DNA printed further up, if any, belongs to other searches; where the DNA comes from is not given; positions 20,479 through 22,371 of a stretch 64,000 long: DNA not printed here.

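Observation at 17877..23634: Apparent operon: dnaG, a protease-less Zn-ribbon LonB-like ATPase, and two tandem COG1340-like coiled-coil proteins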

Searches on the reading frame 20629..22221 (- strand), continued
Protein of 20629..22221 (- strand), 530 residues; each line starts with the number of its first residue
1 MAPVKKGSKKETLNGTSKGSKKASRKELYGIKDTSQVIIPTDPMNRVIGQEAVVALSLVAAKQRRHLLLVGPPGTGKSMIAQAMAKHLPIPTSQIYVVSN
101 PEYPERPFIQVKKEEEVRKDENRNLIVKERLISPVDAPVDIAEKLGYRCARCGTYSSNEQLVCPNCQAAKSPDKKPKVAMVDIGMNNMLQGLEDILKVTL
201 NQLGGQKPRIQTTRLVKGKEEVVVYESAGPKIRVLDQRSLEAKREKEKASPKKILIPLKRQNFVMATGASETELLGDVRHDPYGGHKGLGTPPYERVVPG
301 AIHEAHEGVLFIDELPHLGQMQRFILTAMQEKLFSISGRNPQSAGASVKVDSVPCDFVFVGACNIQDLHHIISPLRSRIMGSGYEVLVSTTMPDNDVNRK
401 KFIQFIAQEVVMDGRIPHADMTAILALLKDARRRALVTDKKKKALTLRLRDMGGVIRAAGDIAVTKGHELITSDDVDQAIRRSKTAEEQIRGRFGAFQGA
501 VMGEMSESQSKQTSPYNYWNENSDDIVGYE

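Call 36: find_encoding_contigs(protein=P0293, flank=8000, max_places=1)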
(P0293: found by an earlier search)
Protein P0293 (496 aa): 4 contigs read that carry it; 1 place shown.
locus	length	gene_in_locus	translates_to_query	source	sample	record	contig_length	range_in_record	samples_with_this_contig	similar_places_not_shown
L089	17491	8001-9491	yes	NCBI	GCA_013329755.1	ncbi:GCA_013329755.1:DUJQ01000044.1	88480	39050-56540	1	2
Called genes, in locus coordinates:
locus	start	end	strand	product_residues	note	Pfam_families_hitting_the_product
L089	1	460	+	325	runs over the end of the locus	PF00528:BPD_transp_1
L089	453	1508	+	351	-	PF00005:ABC_tran, PF13304:AAA_21 (faint), PF03459:TOBE (weak)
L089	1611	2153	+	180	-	-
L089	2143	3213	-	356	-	PF04055:Radical_SAM, PF13353:Fer4_12 (weak)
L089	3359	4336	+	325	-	PF00756:Esterase (weak), PF10503:Esterase_PHB (weak), PF02230:Abhydrolase_2, PF00326:Peptidase_S9 (weak)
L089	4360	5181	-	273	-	PF01193:RNA_pol_L, PF01000:RNA_pol_A_bac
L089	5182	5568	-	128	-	PF00411:Ribosomal_S11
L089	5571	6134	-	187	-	PF01479:S4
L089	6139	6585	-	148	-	PF00416:Ribosomal_S13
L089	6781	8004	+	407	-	PF01751:Toprim, PF13155:Toprim_2 (weak), PF13662:Toprim_4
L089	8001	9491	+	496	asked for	PF00158:Sigma54_activat (faint), PF00493:MCM (faint), PF01078:Mg_chelatase, PF05496:RuvB_N (faint), PF20030:bpMoxR (weak), PF13401:AAA_22 (faint), PF20720:nSTAND3 (weak), PF00004:AAA (faint), +1 more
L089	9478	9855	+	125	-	PF00383:dCMP_cyt_deam_1, PF08211:dCMP_cyt_deam_2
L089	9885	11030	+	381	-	PF07690:MFS_1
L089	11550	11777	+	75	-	PF01423:LSM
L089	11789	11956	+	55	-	PF01907:Ribosomal_L37e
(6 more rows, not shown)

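Call 44: find_encoding_contigs(protein=P0031, flank=7000, max_places=1)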
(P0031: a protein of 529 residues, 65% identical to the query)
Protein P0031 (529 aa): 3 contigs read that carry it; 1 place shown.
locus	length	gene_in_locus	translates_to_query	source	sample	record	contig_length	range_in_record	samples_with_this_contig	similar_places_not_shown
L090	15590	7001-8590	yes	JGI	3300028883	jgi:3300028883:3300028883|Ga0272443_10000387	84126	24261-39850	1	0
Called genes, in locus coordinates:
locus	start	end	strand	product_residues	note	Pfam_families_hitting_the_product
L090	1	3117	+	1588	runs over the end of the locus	PF00082:Peptidase_S8, PF00801:PKD (faint), PF18911:PKD_4 (faint), PF22352:K319L-like_PKD (faint), PF00041:fn3 (faint), PF19077:Big_13 (faint)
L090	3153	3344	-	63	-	-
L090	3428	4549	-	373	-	PF01994:Trm56, PF01966:HD (weak)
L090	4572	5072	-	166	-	PF09824:ArsR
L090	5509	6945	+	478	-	PF01751:Toprim, PF13155:Toprim_2 (weak), PF13662:Toprim_4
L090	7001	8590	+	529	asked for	PF00158:Sigma54_activat (faint), PF01078:Mg_chelatase, PF05496:RuvB_N (faint), PF20720:nSTAND3 (weak), PF00004:AAA (faint), PF07728:AAA_5 (faint)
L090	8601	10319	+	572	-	PF23435:DUF7121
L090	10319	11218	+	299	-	PF23435:DUF7121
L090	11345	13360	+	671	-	PF01364:Peptidase_C25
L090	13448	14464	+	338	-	PF07885:Ion_trans_2, PF02254:TrkA_N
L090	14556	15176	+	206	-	PF01300:Sua5_yciO_yrdC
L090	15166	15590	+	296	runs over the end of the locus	PF00557:Peptidase_M24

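Call 45: find_encoding_contigs(protein=P0029, flank=7000, max_places=1)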
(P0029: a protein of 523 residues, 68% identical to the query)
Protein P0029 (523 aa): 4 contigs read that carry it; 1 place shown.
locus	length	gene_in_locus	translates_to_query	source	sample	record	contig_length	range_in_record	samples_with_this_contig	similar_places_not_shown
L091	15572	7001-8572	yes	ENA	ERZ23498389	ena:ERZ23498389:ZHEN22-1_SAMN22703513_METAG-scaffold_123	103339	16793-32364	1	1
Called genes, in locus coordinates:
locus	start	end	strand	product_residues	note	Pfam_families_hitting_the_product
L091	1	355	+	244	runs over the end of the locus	PF13398:Peptidase_M50B (weak)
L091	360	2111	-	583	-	PF00587:tRNA-synt_2b, PF03129:HGTP_anticodon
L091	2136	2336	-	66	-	-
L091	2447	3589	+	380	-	PF00149:Metallophos, PF12850:Metallophos_2 (faint)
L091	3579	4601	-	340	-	PF01994:Trm56, PF01966:HD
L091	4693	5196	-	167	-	PF09824:ArsR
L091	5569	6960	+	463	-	PF01751:Toprim, PF13662:Toprim_4, PF13155:Toprim_2 (weak)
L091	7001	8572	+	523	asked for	PF20030:bpMoxR (faint), PF00158:Sigma54_activat (faint), PF01078:Mg_chelatase, PF05496:RuvB_N (faint), PF20720:nSTAND3 (weak), PF00004:AAA (faint), PF07728:AAA_5 (faint), PF13401:AAA_22 (faint)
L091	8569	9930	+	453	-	PF23435:DUF7121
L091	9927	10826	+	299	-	PF23435:DUF7121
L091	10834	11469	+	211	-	PF01300:Sua5_yciO_yrdC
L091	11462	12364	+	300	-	PF00557:Peptidase_M24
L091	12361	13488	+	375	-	PF00586:AIRS, PF02769:AIRS_C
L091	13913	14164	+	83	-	PF01191:RNA_pol_Rpb5_C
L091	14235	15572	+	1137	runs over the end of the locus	PF04563:RNA_pol_Rpb2_1, PF04561:RNA_pol_Rpb2_2, PF04565:RNA_pol_Rpb2_3, PF04566:RNA_pol_Rpb2_4, PF04567:RNA_pol_Rpb2_5, PF00562:RNA_pol_Rpb2_6, PF04560:RNA_pol_Rpb2_7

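Call 66: search_protein_families(library=pfam, proteins=[P0139, P0160, P0168, P0170, P0175, P0188, P0229, P0154, P0161], max_evalue=0.00001)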
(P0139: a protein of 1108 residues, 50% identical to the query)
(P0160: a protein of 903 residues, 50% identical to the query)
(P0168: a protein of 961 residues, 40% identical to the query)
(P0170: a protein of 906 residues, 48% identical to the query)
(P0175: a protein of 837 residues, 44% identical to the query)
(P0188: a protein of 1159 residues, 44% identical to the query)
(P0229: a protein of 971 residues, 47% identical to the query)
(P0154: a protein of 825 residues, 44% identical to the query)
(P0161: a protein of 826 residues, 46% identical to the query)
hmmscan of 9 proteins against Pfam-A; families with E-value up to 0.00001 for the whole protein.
P0139 (1108 aa): 10 families
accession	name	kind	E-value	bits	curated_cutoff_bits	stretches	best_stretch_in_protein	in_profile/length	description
PF05362.19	Lon_C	-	3.3e-37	128.5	21.1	1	907-1088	21-204/205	Lon protease (S16) C-terminal proteolytic domain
PF01078.27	Mg_chelatase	-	7.3e-17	61.9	20.3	1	40-91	3-54/207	Magnesium chelatase, subunit ChlI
PF00158.32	Sigma54_activat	-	2.4e-16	60.3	20.2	1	670-747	54-129/168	Sigma-54 interaction domain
PF07728.20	AAA_5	-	4.4e-11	43.4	22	0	711-784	66-138/139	AAA domain (dynein-related subfamily)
PF13541.12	ChlI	-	4.7e-10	39.9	27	1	942-1057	7-121/121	Subunit ChlI of Mg-chelatase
PF20436.4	LonB_AAA-LID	-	5.6e-09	36.4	22.4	1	824-883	1-60/65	Archaeal LonB, AAA+ ATPase LID domain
PF20030.5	bpMoxR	-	2.5e-07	30.4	27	1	36-92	8-64/205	MoxR domain in the MoxR-vWA-beta-propeller ternary systems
PF00004.35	AAA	-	7.3e-07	30.1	21.2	0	62-83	1-22/131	ATPase family associated with various cellular activities (AAA)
PF13401.12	AAA_22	-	5.8e-06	27.1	27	0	58-98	4-33/130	AAA domain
PF00493.29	MCM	-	9.9e-06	25.3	23.3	0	53-86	51-84/224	MCM P-loop domain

P0160 (903 aa): 9 families
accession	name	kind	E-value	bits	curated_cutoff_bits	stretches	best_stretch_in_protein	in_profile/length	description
PF01078.27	Mg_chelatase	-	6.7e-17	62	20.3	1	18-71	3-56/207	Magnesium chelatase, subunit ChlI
PF14890.11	Intein_splicing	-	2.4e-16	60.3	35.8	1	272-661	37-155/155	Intein splicing domain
PF00158.32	Sigma54_activat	-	4.1e-15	56.3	20.2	1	674-719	85-130/168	Sigma-54 interaction domain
PF07728.20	AAA_5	-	4.3e-14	53.1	22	1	672-755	65-138/139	AAA domain (dynein-related subfamily)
PF20436.4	LonB_AAA-LID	-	2.1e-09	37.7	22.4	1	795-857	1-63/65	Archaeal LonB, AAA+ ATPase LID domain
PF14532.12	Sigma54_activ_2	-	5.7e-09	36.8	25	0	28-85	12-67/138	Sigma-54 interaction domain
PF00004.35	AAA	-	7.7e-09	36.5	21.2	0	40-61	1-22/131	ATPase family associated with various cellular activities (AAA)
PF00493.29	MCM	-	1.3e-07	31.5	23.3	0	28-64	48-84/224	MCM P-loop domain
PF13401.12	AAA_22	-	5.2e-06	27.2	27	0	36-64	4-32/130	AAA domain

P0168 (961 aa): 8 families
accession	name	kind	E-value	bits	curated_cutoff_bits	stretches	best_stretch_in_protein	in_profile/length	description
PF05362.19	Lon_C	-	3.7e-36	125.1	21.1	1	791-960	26-204/205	Lon protease (S16) C-terminal proteolytic domain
PF00158.32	Sigma54_activat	-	3.6e-14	53.2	20.2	1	583-626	86-129/168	Sigma-54 interaction domain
PF01078.27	Mg_chelatase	-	4.8e-14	52.7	20.3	1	23-75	3-55/207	Magnesium chelatase, subunit ChlI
PF13541.12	ChlI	-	2.1e-11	44.2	27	1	810-931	1-121/121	Subunit ChlI of Mg-chelatase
PF07728.20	AAA_5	-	4.6e-11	43.3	22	0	44-71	1-29/139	AAA domain (dynein-related subfamily)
PF20436.4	LonB_AAA-LID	-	7.4e-10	39.2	22.4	1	703-762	1-60/65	Archaeal LonB, AAA+ ATPase LID domain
PF00004.35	AAA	-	3e-06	28.2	21.2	0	45-66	1-22/131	ATPase family associated with various cellular activities (AAA)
PF13401.12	AAA_22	-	7.8e-06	26.7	27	0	41-81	4-33/130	AAA domain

P0170 (906 aa): 8 families
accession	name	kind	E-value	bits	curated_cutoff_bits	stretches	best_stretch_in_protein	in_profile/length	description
PF01078.27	Mg_chelatase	-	9.8e-16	58.2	20.3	1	290-347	3-60/207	Magnesium chelatase, subunit ChlI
PF00158.32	Sigma54_activat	-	3.9e-13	49.9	20.2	1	489-534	85-130/168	Sigma-54 interaction domain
PF00493.29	MCM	-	1e-08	35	23.3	0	455-528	86-152/224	MCM P-loop domain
PF07728.20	AAA_5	-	1.6e-08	35.1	22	0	311-334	1-24/139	AAA domain (dynein-related subfamily)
PF20436.4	LonB_AAA-LID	-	3.9e-08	33.7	22.4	1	617-674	1-58/65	Archaeal LonB, AAA+ ATPase LID domain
PF05362.19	Lon_C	-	6.2e-08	32.9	21.1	1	725-884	40-203/205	Lon protease (S16) C-terminal proteolytic domain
PF00004.35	AAA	-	2.1e-06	28.6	21.2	0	312-381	1-61/131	ATPase family associated with various cellular activities (AAA)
PF13654.12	AAA_32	-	2.1e-06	28.2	21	1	453-556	3-108/133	LonB-like, AAA domain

P0175 (837 aa): 9 families
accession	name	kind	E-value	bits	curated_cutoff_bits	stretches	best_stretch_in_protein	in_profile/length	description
PF05362.19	Lon_C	-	1.6e-25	90.4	21.1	1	636-820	19-204/205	Lon protease (S16) C-terminal proteolytic domain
PF01078.27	Mg_chelatase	-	3.8e-15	56.3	20.3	1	18-73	3-58/207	Magnesium chelatase, subunit ChlI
PF00158.32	Sigma54_activat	-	8.6e-14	52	20.2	1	434-479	85-130/168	Sigma-54 interaction domain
PF07728.20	AAA_5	-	8.9e-14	52.1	22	0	423-515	65-138/139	AAA domain (dynein-related subfamily)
PF13541.12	ChlI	-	4.7e-10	39.9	27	1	676-789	9-121/121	Subunit ChlI of Mg-chelatase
PF00004.35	AAA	-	5.3e-09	37.1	21.2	0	40-61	1-22/131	ATPase family associated with various cellular activities (AAA)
PF14532.12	Sigma54_activ_2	-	7.3e-08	33.2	25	0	30-60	14-44/138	Sigma-54 interaction domain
PF20436.4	LonB_AAA-LID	-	1.4e-06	28.6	22.4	1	555-612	1-58/65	Archaeal LonB, AAA+ ATPase LID domain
PF20030.5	bpMoxR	-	4.7e-06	26.3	27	0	14-70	8-64/205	MoxR domain in the MoxR-vWA-beta-propeller ternary systems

P0188 (1159 aa): 10 families
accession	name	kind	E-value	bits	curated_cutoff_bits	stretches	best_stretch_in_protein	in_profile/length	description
PF05362.19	Lon_C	-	3.7e-27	95.7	21.1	1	960-1142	21-204/205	Lon protease (S16) C-terminal proteolytic domain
PF07728.20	AAA_5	-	1.5e-14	54.6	22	1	731-837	51-138/139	AAA domain (dynein-related subfamily)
PF01078.27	Mg_chelatase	-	1.1e-13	51.5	20.3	1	18-70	3-55/207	Magnesium chelatase, subunit ChlI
PF00158.32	Sigma54_activat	-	1.3e-13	51.4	20.2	1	756-801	85-130/168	Sigma-54 interaction domain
PF20436.4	LonB_AAA-LID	-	4.5e-10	39.9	22.4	1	877-934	1-58/65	Archaeal LonB, AAA+ ATPase LID domain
PF00004.35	AAA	-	1.8e-09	38.5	21.2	0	40-61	1-22/131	ATPase family associated with various cellular activities (AAA)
PF13541.12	ChlI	-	1.1e-08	35.4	27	1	1001-1111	12-121/121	Subunit ChlI of Mg-chelatase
PF20030.5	bpMoxR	-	1.3e-06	28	27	1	14-62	8-56/205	MoxR domain in the MoxR-vWA-beta-propeller ternary systems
PF00493.29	MCM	-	5e-06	26.2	23.3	0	753-795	110-152/224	MCM P-loop domain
PF13401.12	AAA_22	-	7.7e-06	26.7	27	0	36-86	4-54/130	AAA domain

P0229 (971 aa): 4 families
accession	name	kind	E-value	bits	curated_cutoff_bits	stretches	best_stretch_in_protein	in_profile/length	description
PF05362.19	Lon_C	-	2.6e-30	106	21.1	1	774-955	22-203/205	Lon protease (S16) C-terminal proteolytic domain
PF14890.11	Intein_splicing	-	3.3e-19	69.7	35.8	1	74-582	3-155/155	Intein splicing domain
PF14528.11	LAGLIDADG_3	-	1.1e-13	51.7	22.5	1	309-376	1-76/82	LAGLIDADG-like domain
PF13541.12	ChlI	-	2.9e-08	34.1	27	1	804-925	2-121/121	Subunit ChlI of Mg-chelatase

P0154 (825 aa): 6 families
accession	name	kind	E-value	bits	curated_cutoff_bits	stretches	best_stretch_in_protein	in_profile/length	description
PF01078.27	Mg_chelatase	-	2.3e-13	50.5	20.3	1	253-306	3-56/207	Magnesium chelatase, subunit ChlI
PF00158.32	Sigma54_activat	-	4.5e-13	49.7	20.2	1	445-489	85-129/168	Sigma-54 interaction domain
PF07728.20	AAA_5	-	2.6e-10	40.9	22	0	433-526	50-138/139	AAA domain (dynein-related subfamily)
PF00004.35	AAA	-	2.2e-07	31.8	21.2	0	275-299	1-25/131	ATPase family associated with various cellular activities (AAA)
PF00493.29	MCM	-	6.4e-07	29.1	23.3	0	442-484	110-152/224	MCM P-loop domain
PF13654.12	AAA_32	-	2.2e-06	28.2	21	1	409-515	3-111/133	LonB-like, AAA domain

P0161 (826 aa): 6 families
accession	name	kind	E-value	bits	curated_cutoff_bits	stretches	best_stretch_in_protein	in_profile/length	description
PF01078.27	Mg_chelatase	-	1.7e-12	47.6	20.3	1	228-280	2-54/207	Magnesium chelatase, subunit ChlI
PF00158.32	Sigma54_activat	-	1.3e-10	41.6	20.2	0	423-465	86-128/168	Sigma-54 interaction domain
PF07728.20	AAA_5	-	1.8e-09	38.2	22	0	425-503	65-138/139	AAA domain (dynein-related subfamily)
PF20436.4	LonB_AAA-LID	-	2.9e-08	34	22.4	1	543-600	1-58/65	Archaeal LonB, AAA+ ATPase LID domain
PF13401.12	AAA_22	-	4.4e-06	27.5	27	0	247-291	4-48/130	AAA domain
PF00493.29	MCM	-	9.7e-06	25.3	23.3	0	388-461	86-152/224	MCM P-loop domain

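Call 72: predict_structure(alignment_id=A4)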
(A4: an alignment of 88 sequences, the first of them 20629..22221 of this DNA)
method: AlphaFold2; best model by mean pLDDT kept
length: 530 residues; sequences in the alignment: 88
mean_pLDDT: 85.3   pTM: 0.76
mean pLDDT of the five models: 85.3, 85.2, 84.6, 83.8, 83.7
residues with pLDDT >= 90: 317; 70-90: 119; 50-70: 51; < 50: 43
segments of 3 or more residues with pLDDT < 50: 5-17, 175-189, 199-205
pLDDT, mean of each block of 10 residues (from residue 1): 45 45 66 95 95 97 97 96 96 96 93 95 77 90 91 91 89 48 45 49 59 84 87 85 84 94 89 92 77 93 98 95 96 91 75 97 96 97 97 97 97 97 98 96 97 98 98 98 88 82 74 58 60
secondary structure, 60 per line:
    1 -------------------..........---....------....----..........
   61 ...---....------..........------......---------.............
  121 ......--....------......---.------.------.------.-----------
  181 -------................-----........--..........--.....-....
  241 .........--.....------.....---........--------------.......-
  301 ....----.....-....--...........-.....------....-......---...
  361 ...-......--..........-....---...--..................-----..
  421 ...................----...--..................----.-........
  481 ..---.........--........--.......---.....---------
elements in order: H20-29 H43-46 H51-63 E67-70 H77-86 E93-98 E108-113 H114-126 E129-132 H139-144 H188-203 E209-216 E219-228 E231-235 H237-249 E252-256 E263-267 H271-275 E276-278 H293-296 E297-299 H301-304 E309-313 H315-318 H321-331 E333-337 H344-347 E349-354 E358-363 H365-370 H373-382 E384-387 E391-393 H396-413 H421-439 E444-446 H449-466 H473-482 H486-494 H497-504 H507-513 H517-521

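Call 74: fold_search(model_id=the predicted structure, library=pdb)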
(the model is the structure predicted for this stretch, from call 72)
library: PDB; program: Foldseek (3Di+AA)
matches with E <= 10: 910; with E <= 0.001: 208
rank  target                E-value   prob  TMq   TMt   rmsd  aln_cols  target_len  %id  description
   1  3k1j_A                5.4e-36  1.00  0.58  0.55   5.3       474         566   34  Crystal structure of Lon protease from Thermococcus onnurineus NA1 (released 2010-09-22)
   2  4zpx_B                6.0e-34  1.00  0.55  0.87   5.8       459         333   35  Crystal structure of Lon ATPase domain from Thermococcus onnurineus NA1 (released 2016-05-11)
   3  3k1j_B                7.2e-33  1.00  0.57  0.54   5.7       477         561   35  Crystal structure of Lon protease from Thermococcus onnurineus NA1 (released 2010-09-22)
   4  4zpx_A                2.5e-32  1.00  0.53  0.86   5.9       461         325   34  Crystal structure of Lon ATPase domain from Thermococcus onnurineus NA1 (released 2016-05-11)
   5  8k91_A                5.8e-13  1.00  0.47  0.35  23.3       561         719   15  CryoEM structure of LonC S582A hepatmer with Lysozyme (released 2024-08-07)
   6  7ev4_A                1.1e-12  1.00  0.48  0.43  11.7       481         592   15  Crystal structure of the Lon-like protease MtaLonC with S582A mutation in complex with F-b20-Q (released 2021-11-24)
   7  4fwg                  1.3e-12  1.00  0.47  0.42  12.0       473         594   16  Crystal structure of the Lon-like protease MtaLonC in complex with lactacystin (released 2013-06-26)
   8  8k8v_A                1.4e-12  1.00  0.50  0.38  20.3       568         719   15  CryoEM structure of LonC protease hepatmer, apo state (released 2024-08-07)
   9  7ev6_A                2.1e-12  1.00  0.47  0.42  12.0       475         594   14  Crystal structure of the Lon-like protease MtaLonC with D581A mutation in complex with F-b20-Q (released 2021-11-24)
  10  4fw9                  2.1e-12  1.00  0.47  0.42  12.3       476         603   16  Crystal structure of the Lon-like protease MtaLonC (released 2013-06-26)
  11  7eux_A                5.9e-12  1.00  0.46  0.42  11.5       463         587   15  Crystal structure of the Lon-like protease MtaLonC with D581A mutation in complex with substrate polypeptide (released 2021-11-24)
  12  4fwh                  1.4e-11  1.00  0.47  0.43  10.8       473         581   15  Crystal structure of the Lon-like protease MtaLonC in complex with MG262 (released 2013-06-26)
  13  4fwd                  1.8e-11  1.00  0.49  0.45  12.1       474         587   15  Crystal structure of the Lon-like protease MtaLonC in complex with bortezomib (released 2013-06-26)
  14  7euy_A                3.1e-11  1.00  0.46  0.42  11.5       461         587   16  Crystal structure of the Lon-like protease MtaLonC with D582A mutation in complex with substrate polypeptide (released 2021-11-24)
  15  8p5e_6                3.0e-07  1.00  0.17  0.15  16.2       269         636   16  S. cerevisiae nexus-sCMGE after DNA replication initiation (released 2024-05-29)
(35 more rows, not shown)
